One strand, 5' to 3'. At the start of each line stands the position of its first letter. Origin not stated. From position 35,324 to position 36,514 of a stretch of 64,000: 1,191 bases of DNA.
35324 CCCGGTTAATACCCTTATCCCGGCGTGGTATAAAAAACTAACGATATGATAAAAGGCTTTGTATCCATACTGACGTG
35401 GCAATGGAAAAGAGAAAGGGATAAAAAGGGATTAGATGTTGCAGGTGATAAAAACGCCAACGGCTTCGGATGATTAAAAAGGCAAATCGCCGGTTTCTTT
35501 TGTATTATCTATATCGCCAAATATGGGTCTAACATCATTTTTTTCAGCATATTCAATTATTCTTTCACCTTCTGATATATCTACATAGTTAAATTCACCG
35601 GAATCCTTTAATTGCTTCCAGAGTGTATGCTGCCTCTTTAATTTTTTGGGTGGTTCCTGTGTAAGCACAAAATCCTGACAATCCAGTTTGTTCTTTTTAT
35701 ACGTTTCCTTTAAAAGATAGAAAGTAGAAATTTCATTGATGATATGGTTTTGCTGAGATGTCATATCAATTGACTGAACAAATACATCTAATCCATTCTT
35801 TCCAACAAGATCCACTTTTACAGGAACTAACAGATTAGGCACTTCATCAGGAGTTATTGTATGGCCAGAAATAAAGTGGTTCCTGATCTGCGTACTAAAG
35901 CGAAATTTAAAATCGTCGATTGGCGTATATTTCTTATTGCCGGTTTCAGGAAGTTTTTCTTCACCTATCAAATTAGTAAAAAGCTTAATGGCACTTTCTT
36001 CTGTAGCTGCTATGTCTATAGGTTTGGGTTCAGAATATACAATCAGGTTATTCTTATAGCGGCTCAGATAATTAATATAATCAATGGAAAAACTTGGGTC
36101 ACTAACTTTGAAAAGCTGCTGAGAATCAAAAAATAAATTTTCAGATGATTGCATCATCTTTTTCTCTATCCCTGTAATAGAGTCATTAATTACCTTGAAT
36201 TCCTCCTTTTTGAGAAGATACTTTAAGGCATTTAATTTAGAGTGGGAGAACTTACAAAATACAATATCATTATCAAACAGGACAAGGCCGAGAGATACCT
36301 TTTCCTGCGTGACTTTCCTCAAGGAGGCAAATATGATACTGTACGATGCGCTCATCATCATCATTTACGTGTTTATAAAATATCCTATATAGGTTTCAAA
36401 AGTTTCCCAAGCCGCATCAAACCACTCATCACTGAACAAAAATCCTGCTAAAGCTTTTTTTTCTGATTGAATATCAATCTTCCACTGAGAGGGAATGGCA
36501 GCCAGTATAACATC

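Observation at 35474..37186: Zero-spacer HipA-like kinase + DUF3037-like gene pair inside a scarred accessory locus: candidate uncharacterised toxin-antitoxin or defence module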

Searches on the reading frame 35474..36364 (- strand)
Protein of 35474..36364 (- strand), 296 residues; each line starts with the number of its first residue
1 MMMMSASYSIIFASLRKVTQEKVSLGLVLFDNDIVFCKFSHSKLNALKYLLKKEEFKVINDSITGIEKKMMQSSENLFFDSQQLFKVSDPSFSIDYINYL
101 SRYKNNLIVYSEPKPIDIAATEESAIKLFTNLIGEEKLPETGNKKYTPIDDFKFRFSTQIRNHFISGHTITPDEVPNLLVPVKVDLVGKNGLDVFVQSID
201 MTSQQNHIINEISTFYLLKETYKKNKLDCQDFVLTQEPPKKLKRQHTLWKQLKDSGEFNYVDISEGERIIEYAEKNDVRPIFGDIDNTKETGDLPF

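Call 3: search_protein_families(library=pfam, proteins=[window:35474-36364:-], max_evalue=1)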
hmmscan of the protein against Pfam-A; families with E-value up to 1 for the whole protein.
window:35474-36364:- (296 aa): 0 families

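Call 4: search_protein_families(library=padloc, proteins=[window:35474-36364:-], max_evalue=1)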
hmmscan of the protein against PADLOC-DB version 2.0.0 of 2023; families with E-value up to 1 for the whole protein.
window:35474-36364:- (296 aa): 0 families

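Call 5: search_protein_families(library=ncbifam, proteins=[window:35474-36364:-], max_evalue=1)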
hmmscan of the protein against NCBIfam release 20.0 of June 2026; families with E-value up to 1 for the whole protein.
window:35474-36364:- (296 aa): 0 families

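Call 6: find_homologous_proteins(query=window:35474-36364:-)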
Query window:35474-36364:- (296 aa): 30 proteins with E <= 0.001 among 750 candidates.
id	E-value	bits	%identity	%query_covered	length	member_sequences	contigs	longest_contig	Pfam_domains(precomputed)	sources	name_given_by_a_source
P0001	1.0e-190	650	100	100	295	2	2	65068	-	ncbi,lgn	-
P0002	9.9e-120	417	67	99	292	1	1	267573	-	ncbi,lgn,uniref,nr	ncbi:hypothetical protein SAMN05518672_108210 [Chitinophaga sp. CF118]|uniref:hypothetical protein n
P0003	4.7e-116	405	64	99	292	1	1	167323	-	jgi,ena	jgi:hypothetical protein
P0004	3.6e-113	396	63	97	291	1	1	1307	-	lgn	-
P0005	5.4e-112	392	64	94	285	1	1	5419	-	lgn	-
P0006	2.2e-111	390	65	95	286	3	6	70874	-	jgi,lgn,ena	-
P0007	1.5e-99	351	55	99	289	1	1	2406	-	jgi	jgi:hypothetical protein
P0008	3.4e-84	301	49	94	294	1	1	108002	-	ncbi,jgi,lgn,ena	jgi:hypothetical protein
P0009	5.2e-82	294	47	96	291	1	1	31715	-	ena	-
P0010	2.0e-81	292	50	99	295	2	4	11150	-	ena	-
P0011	4.9e-81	290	47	98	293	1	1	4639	-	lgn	-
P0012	7.2e-81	290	50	99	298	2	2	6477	-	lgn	-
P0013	5.1e-80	287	49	94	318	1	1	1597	-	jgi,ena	-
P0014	1.3e-78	282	51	95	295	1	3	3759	-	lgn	-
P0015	4.9e-78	281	48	99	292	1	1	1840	-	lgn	-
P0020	8.4e-68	247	44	94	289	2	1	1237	PF11236.14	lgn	-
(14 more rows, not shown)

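Call 10: search_protein_families(library=pfam, alignment_id=A1, max_evalue=0.1)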
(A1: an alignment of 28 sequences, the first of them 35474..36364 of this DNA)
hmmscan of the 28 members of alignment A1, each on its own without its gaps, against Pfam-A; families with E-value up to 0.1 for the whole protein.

A. member 1, window:35474-36364:- (296 aa): 0 families

B. families by the number of members that match (of 28 scanned): 19 families
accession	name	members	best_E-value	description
PF11236.13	DUF3037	9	2.6e-05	Protein of unknown function (DUF3037)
PF03192.19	DUF257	2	0.019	Pyrococcus protein of unknown function, DUF257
PF24083.1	Phage_ssDNA_bind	2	0.044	Putative phage ssDNA-binding domain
PF22798.2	DUF5817_CT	1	0.0069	DUF5817, C-terminal domain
PF20015.4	VMAP-M12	1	0.014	vWA-MoxR associated protein middle region (VMAP-M) 12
PF07173.17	GRDP-like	1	0.014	Glycine-rich domain-containing protein-like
PF14519.12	Macro_2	1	0.017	Macro-like domain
PF08280.17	HTH_Mga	1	0.021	M protein trans-acting positive regulator (MGA) HTH domain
PF20184.3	DUF6547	1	0.022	Family of unknown function (DUF6547)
PF02994.20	Transposase_22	1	0.039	L1 transposable element RBD-like domain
PF12776.13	Myb_DNA-bind_3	1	0.044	Myb/SANT-like DNA-binding domain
PF09648.15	YycI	1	0.06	YycI protein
PF19995.5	iSTAND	1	0.068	inactive STAND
PF10679.14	DUF2491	1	0.07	Protein of unknown function (DUF2491)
PF02366.24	PMT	1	0.07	Dolichyl-phosphate-mannose-protein mannosyltransferase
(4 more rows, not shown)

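Call 11: search_protein_families(library=padloc, alignment_id=A1, max_evalue=0.1)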
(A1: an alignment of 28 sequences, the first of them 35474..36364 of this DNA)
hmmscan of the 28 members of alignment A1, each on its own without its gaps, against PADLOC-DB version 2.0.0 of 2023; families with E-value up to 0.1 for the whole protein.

A. member 1, window:35474-36364:- (296 aa): 0 families

B. families by the number of members that match (of 28 scanned): 6 families
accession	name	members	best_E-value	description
PDLC01554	Cas8a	2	0.005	CAS-I-A; effector_LS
PDLC04767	PDC-M66B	1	0.0004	-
PDLC03957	bSEFIR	1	0.0021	-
PDLC02048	Cas7d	1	0.017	-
PDLC01035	Csx1/Csm6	1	0.019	CARF+HEPN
PDLC04492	PDC-M17B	1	0.058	-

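Call 24: find_related_loci(query=A1, collection=genome_contigs, flank=8000)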
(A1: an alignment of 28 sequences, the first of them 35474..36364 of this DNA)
Query A1 (296 aa) in genome_contigs; peptide patterns used: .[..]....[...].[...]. (x = any residue, [..] = any of these).
182 stretches matched a pattern; 79 encode a relative of the query (tblastn E <= 1e-3); 78 distinct loci.
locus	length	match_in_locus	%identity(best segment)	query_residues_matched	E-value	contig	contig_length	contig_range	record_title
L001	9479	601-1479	67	3-296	1e-127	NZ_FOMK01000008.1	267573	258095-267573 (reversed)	Chitinophaga sp. CF118, whole genome shotgun sequence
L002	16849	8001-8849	40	3-281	4e-63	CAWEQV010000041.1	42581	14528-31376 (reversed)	MAG: uncultured Chitinophagaceae bacterium isolate MFD01721.bin.1.355 genome assembly, contig: contig_8004, whole genome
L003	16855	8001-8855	38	4-284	3e-58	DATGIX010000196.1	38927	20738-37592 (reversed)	MAG TPA_asm: Puia sp. isolate SMAG_U9818 k141_599388, whole genome shotgun sequence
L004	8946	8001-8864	37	3-288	4e-56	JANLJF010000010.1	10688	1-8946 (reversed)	MAG: Azovibrio restrictus isolate XYLBin2 XylDeg_M3_1074_length_10688_cov_8, whole genome shotgun sequence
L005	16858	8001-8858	37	4-285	1e-55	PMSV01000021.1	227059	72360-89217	MAG: Chitinophagaceae bacterium isolate palsa_947 73.20110700_P1S.19_contig_207, whole genome shotgun sequence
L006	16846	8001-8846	36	4-281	9e-55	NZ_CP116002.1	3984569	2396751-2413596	Lacibacter sp. MH-610 chromosome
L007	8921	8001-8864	38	4-291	2e-54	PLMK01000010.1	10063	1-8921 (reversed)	MAG: Ignavibacteriae bacterium isolate fen_1300 73.20120800_E3D.21_contig_14054, whole genome shotgun sequence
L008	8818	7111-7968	36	1-281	4e-53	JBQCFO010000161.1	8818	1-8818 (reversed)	MAG: Ginsengibacter sp. isolate bin189 k141_1654154, whole genome shotgun sequence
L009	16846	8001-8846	36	4-281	3e-52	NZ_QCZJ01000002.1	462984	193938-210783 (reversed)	Terrimonas sp. strain NS-102 Scaffold2, whole genome shotgun sequence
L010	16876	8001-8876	35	4-296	4e-48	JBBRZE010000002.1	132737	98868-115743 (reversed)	MAG: Bacteroidales bacterium isolate metawrap_la5_24 metawrap_la5_24_K_377607_L_132737_cov_34.9524, whole genome shotgun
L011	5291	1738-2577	34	3-284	2e-45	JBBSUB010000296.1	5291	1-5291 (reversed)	MAG: Chitinophagales bacterium isolate SVL2_sbin.35 SVL2_sbin.35_k141_679486_length_5291_cov_19.9157, whole genome shotg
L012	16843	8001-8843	37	4-283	3e-45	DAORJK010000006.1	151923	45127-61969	MAG TPA_asm: Bacteroidia bacterium isolate AMR_MDS_5553 NODE_12_length_151923_cov_45.648333, whole genome shotgun sequen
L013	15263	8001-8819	34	4-281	3e-44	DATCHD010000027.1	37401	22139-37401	MAG TPA_asm: Prolixibacteraceae bacterium isolate SMAG_U7824 k141_1166801, whole genome shotgun sequence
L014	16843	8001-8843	33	3-287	4e-44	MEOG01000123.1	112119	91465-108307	MAG: Bacteroidetes bacterium GWF2_35_48 gwf2_scaffold_812, whole genome shotgun sequence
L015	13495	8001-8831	34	4-282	5e-44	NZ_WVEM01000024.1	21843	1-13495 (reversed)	Sunxiuqinia indica strain RC1_OXG_1F NODE_24_length_21843_cov_52.530154, whole genome shotgun sequence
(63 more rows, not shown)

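Call 30: find_encoding_contigs(protein=P0001, flank=10000, max_places=4)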
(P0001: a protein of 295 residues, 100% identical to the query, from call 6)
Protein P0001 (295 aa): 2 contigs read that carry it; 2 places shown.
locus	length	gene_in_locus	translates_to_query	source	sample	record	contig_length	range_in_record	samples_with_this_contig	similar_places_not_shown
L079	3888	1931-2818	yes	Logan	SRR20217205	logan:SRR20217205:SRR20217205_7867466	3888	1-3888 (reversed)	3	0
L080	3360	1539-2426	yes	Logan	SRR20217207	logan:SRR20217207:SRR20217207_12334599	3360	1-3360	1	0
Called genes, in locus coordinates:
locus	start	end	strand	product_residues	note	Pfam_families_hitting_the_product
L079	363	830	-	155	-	PF00196:GerE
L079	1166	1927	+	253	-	PF20613:HipA_2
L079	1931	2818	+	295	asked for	-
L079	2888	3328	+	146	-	-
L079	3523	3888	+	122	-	?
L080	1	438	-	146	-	?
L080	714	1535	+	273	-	PF20613:HipA_2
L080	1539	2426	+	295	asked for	-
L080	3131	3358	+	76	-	?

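Call 32: find_encoding_contigs(protein=P0003, flank=8000, max_places=2)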
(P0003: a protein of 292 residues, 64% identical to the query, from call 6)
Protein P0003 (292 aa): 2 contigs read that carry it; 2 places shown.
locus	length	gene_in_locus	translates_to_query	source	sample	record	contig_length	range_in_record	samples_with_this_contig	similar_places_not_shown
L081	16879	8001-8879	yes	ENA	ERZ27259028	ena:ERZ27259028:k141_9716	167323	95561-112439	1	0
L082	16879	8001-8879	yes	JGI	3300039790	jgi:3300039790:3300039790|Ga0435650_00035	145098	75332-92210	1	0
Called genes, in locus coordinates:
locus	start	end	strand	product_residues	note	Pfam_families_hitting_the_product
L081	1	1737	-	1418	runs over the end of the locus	PF05729:NACHT (faint), PF12775:AAA_7 (faint), PF13191:AAA_16 (faint), PF13401:AAA_22 (faint), PF13476:AAA_23 (faint), PF13555:AAA_29 (faint), PF20703:nSTAND1, PF20703:nSTAND1, +3 more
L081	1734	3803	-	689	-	PF12770:CHAT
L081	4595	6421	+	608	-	PF02838:Glyco_hydro_20b, PF00728:Glyco_hydro_20, PF13290:CHB_HEX_C_1 (faint)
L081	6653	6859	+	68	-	-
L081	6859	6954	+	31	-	-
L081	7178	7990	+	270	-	PF20613:HipA_2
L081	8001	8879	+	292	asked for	-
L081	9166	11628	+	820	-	PF09423:PhoD (faint)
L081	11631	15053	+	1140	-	PF20248:DUF6603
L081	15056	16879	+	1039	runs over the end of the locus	-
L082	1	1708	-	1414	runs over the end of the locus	PF05729:NACHT (faint), PF12775:AAA_7 (faint), PF13191:AAA_16 (faint), PF13401:AAA_22 (faint), PF13476:AAA_23 (faint), PF13555:AAA_29 (faint), PF20703:nSTAND1, PF20703:nSTAND1, +3 more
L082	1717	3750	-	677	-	PF12770:CHAT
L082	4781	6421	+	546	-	-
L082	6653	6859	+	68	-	-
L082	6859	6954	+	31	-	-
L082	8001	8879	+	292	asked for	-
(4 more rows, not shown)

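Call 33: find_encoding_contigs(protein=P0006, flank=8000, max_places=2)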
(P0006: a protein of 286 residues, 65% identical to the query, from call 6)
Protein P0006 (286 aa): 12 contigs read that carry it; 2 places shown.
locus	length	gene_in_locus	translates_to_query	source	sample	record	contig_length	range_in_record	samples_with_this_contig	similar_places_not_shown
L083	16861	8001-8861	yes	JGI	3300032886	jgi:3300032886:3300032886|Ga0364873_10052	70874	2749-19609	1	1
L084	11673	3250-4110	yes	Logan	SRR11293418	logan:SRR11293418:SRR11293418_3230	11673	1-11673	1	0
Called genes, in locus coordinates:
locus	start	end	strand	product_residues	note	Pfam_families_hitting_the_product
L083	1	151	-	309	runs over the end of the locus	PF00056:Ldh_1_N, PF02866:Ldh_1_C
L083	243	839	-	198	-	-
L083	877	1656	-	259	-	PF02463:SMC_N (weak), PF00005:ABC_tran, PF13304:AAA_21 (faint)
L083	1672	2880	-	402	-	PF00278:Orn_DAP_Arg_deC, PF02784:Orn_Arg_deC_N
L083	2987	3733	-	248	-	PF04079:SMC_ScpB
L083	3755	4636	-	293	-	PF00231:ATP-synt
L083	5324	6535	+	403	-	PF05977:MFS_3, PF07690:MFS_1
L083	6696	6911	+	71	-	-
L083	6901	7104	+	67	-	-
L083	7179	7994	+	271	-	PF20613:HipA_2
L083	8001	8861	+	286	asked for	-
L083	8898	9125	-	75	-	-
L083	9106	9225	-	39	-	-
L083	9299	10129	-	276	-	-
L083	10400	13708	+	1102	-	PF07517:SecA_DEAD, PF01043:SecA_PP_bind, PF21090:P-loop_SecA, PF07516:SecA_SW, PF02810:SEC-C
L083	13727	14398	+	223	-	PF01791:DeoC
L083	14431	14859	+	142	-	PF05036:SPOR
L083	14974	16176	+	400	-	PF01546:Peptidase_M20, PF07687:M20_dimer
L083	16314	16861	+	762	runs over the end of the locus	PF00390:malic, PF03949:Malic_M, PF01515:PTA_PTB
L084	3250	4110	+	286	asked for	-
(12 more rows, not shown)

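Call 34: predict_structure(alignment_id=A1)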
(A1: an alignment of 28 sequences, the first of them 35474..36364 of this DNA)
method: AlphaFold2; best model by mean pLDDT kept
length: 296 residues; sequences in the alignment: 28
mean_pLDDT: 87.2   pTM: 0.52
mean pLDDT of the five models: 87.2, 86.8, 86.1, 85.8, 84.1
residues with pLDDT >= 90: 195; 70-90: 74; 50-70: 10; < 50: 17
segments of 3 or more residues with pLDDT < 50: 139-143, 287-296
pLDDT, mean of each block of 10 residues (from residue 1): 75 85 94 90 91 92 87 81 84 85 84 92 92 72 70 90 93 91 95 95 93 94 94 95 95 94 95 96 60 42
secondary structure, 60 per line:
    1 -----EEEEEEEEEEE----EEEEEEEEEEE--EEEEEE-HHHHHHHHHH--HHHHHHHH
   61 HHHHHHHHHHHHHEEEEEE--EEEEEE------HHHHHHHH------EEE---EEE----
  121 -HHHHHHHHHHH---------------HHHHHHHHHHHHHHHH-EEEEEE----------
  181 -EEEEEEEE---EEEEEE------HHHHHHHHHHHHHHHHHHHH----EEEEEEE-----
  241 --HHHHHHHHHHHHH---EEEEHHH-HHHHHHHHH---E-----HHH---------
elements in order: E6-16 E21-31 E34-39 H41-50 H53-73 E74-79 E82-87 H94-101 E108-110 E114-116 H122-132 H148-163 E165-170 E182-189 E193-198 H205-224 E229-235 H243-255 E259-262 H267-275

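Call 38: fold_search(model_id=the predicted structure, library=pdb)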
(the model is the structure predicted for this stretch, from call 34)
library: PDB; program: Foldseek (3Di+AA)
matches with E <= 10: 572; with E <= 0.001: 0
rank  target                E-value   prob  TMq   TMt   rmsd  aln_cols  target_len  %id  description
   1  7lj9_D                1.8e-02  0.20  0.19  0.08  20.2       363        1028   11  Structure of human ATP citrate lyase in complex with acetyl-CoA and oxaloacetate (released 2021-03-31)
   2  9ibq_A                2.4e-02  0.92  0.29  0.30   9.5       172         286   14  Structure of BstEII with DNA substrate (released 2026-03-04)
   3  3mwd_A                2.7e-02  0.14  0.16  0.12  20.0       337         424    9  Truncated Human ATP-Citrate Lyase with Citrate Bound (released 2010-06-16)
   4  2xi5_C                3.8e-02  0.57  0.23  0.33  12.3       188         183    8  N-terminal endonuclease domain of La Crosse virus L-protein (released 2010-10-06)
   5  7ewu_D                1.2e-01  0.84  0.21  0.32   6.2       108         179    8  Crystal structure of Ebinur Lake virus cap snatching endonuclease (WT) (released 2022-01-26)
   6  7ex6_B                1.2e-01  0.51  0.22  0.33  11.3       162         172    9  Crystal structure of Ebinur Lake virus cap snatching endonuclease in complex with inhibitor 11 (released 2022-02-16)
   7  2xi5_A                1.2e-01  0.51  0.23  0.32   7.8       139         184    9  N-terminal endonuclease domain of La Crosse virus L-protein (released 2010-10-06)
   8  2ziw_A                1.2e-01  0.28  0.16  0.17  11.4       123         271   18  Crystal structure of the Mus81-Eme1 complex (released 2008-04-29)
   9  7ewu_B                1.3e-01  0.75  0.21  0.32   9.3       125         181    9  Crystal structure of Ebinur Lake virus cap snatching endonuclease (WT) (released 2022-01-26)
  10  7eww_B                1.3e-01  0.72  0.21  0.33  11.7       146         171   11  Crystal structure of Ebinur Lake virus cap snatching endonuclease (N52A mutant) (released 2022-01-26)
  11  7ewu_A                1.4e-01  0.60  0.20  0.29  12.2       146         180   12  Crystal structure of Ebinur Lake virus cap snatching endonuclease (WT) (released 2022-01-26)
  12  7ex0_A                1.5e-01  0.60  0.24  0.34   7.0       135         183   10  Crystal structure of Ebinur Lake virus cap snatching endonuclease (K108A mutant) (released 2022-01-26)
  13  2ph7_A                1.5e-01  0.25  0.21  0.26  14.8       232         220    9  Crystal structure of AF2093 from Archaeoglobus fulgidus (released 2007-05-08)
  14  6z6g_A                1.6e-01  0.38  0.22  0.04   8.1       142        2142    8  Cryo-EM structure of La Crosse virus polymerase at pre-initiation stage (released 2020-07-29)
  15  3pff                  1.6e-01  0.08  0.16  0.08  19.6       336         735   10  Truncated human atp-citrate lyase with ADP and tartrate bound (released 2011-10-12)
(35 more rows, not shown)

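Call 56: search_protein_families(library=pfam, alignment_id=A4, max_evalue=0.00001)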
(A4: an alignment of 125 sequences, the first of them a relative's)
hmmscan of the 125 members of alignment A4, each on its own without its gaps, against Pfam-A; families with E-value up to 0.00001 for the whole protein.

A. member 1, L001:1910-2236:- (108 aa): 0 families

B. families by the number of members that match (of 125 scanned): 145 families (the first 25 are shown)
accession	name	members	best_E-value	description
PF18766.7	SWI2_SNF2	6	3.3e-76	SWI2/SNF2 ATPase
PF04851.21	ResIII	6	1.7e-38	Type III restriction enzyme, res subunit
PF04313.20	HSDR_N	5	1.1e-54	Type I restriction enzyme R protein N terminus (HSDR_N)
PF01420.25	Methylase_S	5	5e-44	Type I restriction modification DNA specificity domain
PF11867.13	T1RH-like_C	4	3.7e-128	Type I restriction enzyme HindI endonuclease subunit-like, C-terminal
PF00198.28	2-oxoacid_dh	4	2.8e-85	2-oxoacid dehydrogenases acyltransferase (catalytic domain)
PF00364.28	Biotin_lipoyl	4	6.5e-35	Biotin-requiring enzyme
PF22679.2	T1R_D3-like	4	1.1e-24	Type I restriction enzyme subunit R domain 3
PF02817.22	E3_binding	4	3.1e-15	e3 binding domain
PF05960.17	DUF885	3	3.1e-162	Bacterial protein of unknown function (DUF885)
PF02384.22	N6_Mtase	3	3.2e-104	N-6 DNA Methylase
PF07669.17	Eco57I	3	1.4e-40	Eco57I restriction-modification methylase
PF12161.14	HsdM_N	3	4.1e-24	HsdM N-terminal domain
PF00156.33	Pribosyltran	3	2e-18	Phosphoribosyl transferase domain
PF10592.14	AIPR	2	1.2e-87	AIPR protein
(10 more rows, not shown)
